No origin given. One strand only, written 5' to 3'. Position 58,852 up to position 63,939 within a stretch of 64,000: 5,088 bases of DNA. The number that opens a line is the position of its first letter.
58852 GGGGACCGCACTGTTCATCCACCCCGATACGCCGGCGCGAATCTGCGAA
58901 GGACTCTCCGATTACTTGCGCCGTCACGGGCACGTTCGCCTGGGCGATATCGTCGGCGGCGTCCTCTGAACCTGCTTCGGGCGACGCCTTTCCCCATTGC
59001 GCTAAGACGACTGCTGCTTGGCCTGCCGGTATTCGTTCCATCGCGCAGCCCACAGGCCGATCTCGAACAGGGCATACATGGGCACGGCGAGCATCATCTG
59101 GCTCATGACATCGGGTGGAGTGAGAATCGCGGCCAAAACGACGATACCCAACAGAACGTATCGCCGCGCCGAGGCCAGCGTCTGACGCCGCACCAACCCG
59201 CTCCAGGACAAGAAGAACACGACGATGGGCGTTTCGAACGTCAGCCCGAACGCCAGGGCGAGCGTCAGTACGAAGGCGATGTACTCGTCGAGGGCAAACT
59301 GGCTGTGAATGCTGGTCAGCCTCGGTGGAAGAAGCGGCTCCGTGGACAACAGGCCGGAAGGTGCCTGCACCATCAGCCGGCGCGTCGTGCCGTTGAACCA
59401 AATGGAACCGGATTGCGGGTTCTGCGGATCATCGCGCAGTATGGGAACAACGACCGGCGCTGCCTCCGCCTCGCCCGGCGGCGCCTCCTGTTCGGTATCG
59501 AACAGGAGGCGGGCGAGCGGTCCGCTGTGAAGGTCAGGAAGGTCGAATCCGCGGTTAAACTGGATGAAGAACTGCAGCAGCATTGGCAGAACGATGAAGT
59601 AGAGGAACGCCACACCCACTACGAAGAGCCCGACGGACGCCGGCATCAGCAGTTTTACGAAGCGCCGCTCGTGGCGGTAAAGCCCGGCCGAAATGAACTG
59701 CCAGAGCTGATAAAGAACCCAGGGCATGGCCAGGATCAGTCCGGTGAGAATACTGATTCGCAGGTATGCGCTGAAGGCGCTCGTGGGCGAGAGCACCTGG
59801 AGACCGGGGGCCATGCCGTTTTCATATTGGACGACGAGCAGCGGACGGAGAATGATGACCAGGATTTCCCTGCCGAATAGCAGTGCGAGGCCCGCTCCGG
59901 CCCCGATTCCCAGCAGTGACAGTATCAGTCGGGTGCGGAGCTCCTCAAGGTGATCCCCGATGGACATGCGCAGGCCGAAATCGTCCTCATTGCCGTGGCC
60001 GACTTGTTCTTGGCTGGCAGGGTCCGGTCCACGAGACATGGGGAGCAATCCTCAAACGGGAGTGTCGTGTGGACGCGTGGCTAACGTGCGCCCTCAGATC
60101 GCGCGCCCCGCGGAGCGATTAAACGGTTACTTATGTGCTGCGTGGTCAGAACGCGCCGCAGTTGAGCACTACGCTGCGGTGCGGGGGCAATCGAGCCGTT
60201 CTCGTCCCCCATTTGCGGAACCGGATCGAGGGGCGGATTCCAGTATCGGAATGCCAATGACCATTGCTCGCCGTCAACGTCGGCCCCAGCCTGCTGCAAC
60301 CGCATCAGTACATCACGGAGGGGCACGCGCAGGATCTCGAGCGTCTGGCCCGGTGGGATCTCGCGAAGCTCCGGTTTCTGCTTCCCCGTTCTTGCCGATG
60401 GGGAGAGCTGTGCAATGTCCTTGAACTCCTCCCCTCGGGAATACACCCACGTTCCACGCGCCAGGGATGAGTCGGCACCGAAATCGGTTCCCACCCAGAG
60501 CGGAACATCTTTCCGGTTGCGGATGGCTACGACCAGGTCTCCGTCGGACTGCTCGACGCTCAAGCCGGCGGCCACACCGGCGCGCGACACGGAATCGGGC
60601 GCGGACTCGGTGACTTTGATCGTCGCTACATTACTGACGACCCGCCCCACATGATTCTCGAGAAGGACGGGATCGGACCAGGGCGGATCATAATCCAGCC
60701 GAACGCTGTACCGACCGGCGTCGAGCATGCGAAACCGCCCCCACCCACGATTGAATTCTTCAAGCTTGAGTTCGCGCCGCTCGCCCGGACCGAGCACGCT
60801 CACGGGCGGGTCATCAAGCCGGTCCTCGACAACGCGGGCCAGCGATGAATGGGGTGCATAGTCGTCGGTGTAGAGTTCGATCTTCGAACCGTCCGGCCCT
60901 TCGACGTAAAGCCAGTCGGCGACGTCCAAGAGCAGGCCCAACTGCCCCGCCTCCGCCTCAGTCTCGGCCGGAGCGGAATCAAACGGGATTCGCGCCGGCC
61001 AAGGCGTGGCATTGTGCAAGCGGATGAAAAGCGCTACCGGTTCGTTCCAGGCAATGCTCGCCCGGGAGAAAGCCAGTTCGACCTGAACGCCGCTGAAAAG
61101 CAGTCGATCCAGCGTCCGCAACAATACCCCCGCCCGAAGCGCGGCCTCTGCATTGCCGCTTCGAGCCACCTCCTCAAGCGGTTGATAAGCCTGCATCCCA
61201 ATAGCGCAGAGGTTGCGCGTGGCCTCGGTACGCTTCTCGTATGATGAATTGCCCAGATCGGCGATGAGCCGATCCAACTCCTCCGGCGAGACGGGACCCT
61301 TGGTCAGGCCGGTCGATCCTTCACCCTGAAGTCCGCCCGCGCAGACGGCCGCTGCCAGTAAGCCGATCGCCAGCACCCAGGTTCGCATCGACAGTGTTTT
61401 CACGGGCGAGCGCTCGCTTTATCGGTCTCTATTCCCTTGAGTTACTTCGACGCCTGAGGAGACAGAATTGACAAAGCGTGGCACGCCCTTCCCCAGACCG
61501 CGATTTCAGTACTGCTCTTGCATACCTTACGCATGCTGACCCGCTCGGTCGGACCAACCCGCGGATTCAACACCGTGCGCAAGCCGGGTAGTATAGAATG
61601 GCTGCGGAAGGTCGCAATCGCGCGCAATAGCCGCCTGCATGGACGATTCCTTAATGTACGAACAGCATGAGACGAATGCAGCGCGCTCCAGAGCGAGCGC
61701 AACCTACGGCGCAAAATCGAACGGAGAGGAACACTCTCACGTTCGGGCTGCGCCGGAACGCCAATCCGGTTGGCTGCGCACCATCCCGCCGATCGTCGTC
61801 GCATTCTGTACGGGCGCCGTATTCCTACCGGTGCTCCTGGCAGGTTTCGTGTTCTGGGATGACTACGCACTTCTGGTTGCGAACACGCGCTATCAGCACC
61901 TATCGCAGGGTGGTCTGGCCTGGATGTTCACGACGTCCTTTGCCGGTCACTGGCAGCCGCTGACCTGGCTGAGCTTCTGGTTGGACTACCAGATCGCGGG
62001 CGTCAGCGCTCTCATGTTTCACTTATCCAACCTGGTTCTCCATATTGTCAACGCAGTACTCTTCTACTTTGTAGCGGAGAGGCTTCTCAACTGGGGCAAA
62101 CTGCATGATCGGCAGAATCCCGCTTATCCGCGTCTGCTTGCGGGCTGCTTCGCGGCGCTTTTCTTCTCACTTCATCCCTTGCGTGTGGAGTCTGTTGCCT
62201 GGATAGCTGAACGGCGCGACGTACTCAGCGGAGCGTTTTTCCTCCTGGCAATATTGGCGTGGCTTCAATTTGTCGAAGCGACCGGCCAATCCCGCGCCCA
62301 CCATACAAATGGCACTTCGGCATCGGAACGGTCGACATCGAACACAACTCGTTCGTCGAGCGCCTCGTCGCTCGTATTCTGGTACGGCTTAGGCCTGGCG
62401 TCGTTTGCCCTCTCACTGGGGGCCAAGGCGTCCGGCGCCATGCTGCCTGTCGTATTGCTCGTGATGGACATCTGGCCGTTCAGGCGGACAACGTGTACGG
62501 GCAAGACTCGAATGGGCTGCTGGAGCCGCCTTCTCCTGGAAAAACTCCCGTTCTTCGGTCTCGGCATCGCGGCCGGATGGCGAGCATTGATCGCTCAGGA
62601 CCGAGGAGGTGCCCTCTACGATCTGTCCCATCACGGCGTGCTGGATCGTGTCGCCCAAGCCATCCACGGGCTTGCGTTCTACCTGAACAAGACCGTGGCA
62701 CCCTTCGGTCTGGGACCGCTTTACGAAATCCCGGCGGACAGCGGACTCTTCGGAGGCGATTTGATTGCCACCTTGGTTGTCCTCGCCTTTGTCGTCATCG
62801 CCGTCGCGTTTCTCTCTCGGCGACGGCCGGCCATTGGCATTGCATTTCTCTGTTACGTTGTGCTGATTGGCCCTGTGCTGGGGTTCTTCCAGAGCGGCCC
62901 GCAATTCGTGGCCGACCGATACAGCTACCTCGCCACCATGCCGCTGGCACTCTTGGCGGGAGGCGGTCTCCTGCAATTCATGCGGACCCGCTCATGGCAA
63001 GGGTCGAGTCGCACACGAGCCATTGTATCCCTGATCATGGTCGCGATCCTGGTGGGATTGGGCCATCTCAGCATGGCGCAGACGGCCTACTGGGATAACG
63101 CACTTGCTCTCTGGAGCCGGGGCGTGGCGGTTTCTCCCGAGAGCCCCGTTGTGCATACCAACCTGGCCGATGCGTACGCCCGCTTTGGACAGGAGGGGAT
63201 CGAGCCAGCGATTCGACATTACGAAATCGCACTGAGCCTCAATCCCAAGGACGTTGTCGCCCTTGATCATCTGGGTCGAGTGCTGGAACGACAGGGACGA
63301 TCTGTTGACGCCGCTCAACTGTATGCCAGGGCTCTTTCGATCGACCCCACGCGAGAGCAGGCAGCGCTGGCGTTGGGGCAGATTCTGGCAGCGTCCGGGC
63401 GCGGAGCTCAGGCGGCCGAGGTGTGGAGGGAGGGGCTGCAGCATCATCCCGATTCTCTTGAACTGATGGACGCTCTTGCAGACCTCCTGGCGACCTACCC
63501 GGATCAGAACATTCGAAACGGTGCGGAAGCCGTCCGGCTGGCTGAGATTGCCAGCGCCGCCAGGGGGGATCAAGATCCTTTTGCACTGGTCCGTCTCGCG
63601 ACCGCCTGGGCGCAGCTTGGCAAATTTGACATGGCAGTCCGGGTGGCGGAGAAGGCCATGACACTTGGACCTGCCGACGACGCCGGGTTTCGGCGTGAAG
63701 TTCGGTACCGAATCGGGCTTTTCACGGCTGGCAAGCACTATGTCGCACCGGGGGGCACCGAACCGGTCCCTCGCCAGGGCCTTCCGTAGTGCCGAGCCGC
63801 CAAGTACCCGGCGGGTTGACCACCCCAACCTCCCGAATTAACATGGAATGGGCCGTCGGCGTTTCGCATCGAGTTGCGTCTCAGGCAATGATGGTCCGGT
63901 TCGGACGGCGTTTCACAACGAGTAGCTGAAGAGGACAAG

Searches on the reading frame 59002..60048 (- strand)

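Call 75: search_protein_families(library=pfam, proteins=[window:59002-60048:-], max_evalue=0.001)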
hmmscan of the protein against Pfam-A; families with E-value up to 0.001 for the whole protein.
window:59002-60048:- (348 aa): 1 family
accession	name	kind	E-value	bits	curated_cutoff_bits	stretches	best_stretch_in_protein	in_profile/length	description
PF00902.23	TatC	-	2e-62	211.1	25.1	2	32-167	1-131/208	Sec-independent protein translocase protein (TatC)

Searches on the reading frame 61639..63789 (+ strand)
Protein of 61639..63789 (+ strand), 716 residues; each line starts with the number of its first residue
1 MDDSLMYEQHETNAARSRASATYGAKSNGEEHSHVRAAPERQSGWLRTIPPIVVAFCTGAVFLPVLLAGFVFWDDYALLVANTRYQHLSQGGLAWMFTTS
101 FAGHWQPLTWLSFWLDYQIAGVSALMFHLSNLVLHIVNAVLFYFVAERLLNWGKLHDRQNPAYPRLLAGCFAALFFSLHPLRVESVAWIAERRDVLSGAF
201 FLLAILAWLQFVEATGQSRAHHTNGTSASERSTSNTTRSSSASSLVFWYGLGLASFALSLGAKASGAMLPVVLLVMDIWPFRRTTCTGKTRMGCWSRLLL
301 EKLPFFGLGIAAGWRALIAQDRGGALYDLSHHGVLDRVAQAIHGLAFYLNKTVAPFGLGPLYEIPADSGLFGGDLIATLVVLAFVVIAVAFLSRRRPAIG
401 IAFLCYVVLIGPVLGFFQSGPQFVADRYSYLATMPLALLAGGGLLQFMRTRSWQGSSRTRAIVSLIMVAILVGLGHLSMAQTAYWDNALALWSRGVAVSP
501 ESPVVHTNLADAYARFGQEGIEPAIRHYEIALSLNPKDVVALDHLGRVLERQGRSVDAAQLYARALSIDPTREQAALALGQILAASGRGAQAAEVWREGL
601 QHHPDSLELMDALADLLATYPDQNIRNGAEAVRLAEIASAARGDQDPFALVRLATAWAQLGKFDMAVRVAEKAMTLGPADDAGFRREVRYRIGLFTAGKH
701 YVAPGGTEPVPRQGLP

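Call 73: find_encoding_contigs(protein=window:61639-63789:+, flank=10000, max_places=1)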
Protein window:61639-63789:+ (716 aa): no gene with exactly this product is on record in the collection.

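Call 75: search_protein_families(library=pfam, proteins=[window:61639-63789:+], max_evalue=0.001)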
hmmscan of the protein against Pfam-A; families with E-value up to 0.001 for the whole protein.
window:61639-63789:+ (716 aa): 11 families
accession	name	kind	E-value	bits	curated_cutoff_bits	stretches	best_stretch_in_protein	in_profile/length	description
PF07719.23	TPR_2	-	2.9e-16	58.6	27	1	541-571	3-33/34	Tetratricopeptide repeat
PF13428.12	TPR_14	-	1.9e-15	56.2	23.5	2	575-616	3-44/44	Tetratricopeptide repeat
PF00515.34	TPR_1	-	9.5e-11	41.5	27.8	0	545-571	7-33/34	Tetratricopeptide repeat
PF13414.12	TPR_11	-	2.9e-10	40.1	26.8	0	485-515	10-40/42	TPR repeat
PF13431.12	TPR_17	-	5.3e-10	39.2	24.4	0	528-558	2-32/34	Tetratricopeptide repeat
PF14559.12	TPR_19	-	1.4e-08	35.4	25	1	552-613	4-64/68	Tetratricopeptide repeat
PF13432.12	TPR_16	-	6.5e-08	33.3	32.7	1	512-571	4-63/65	Tetratricopeptide repeat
PF13176.12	TPR_7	-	9.1e-08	32.1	27.9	1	541-574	1-34/36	Tetratricopeptide repeat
PF13424.12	TPR_12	-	3.3e-07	30.8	30.1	1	505-569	5-75/77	Tetratricopeptide repeat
PF23914.1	TPR_CcmH_CycH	-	5.8e-06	26.7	42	1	532-614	43-128/158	Cytochrome c-type biogenesis protein H TPR domain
PF13181.12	TPR_8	-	0.00045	20.6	25.7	0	543-571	5-33/34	Tetratricopeptide repeat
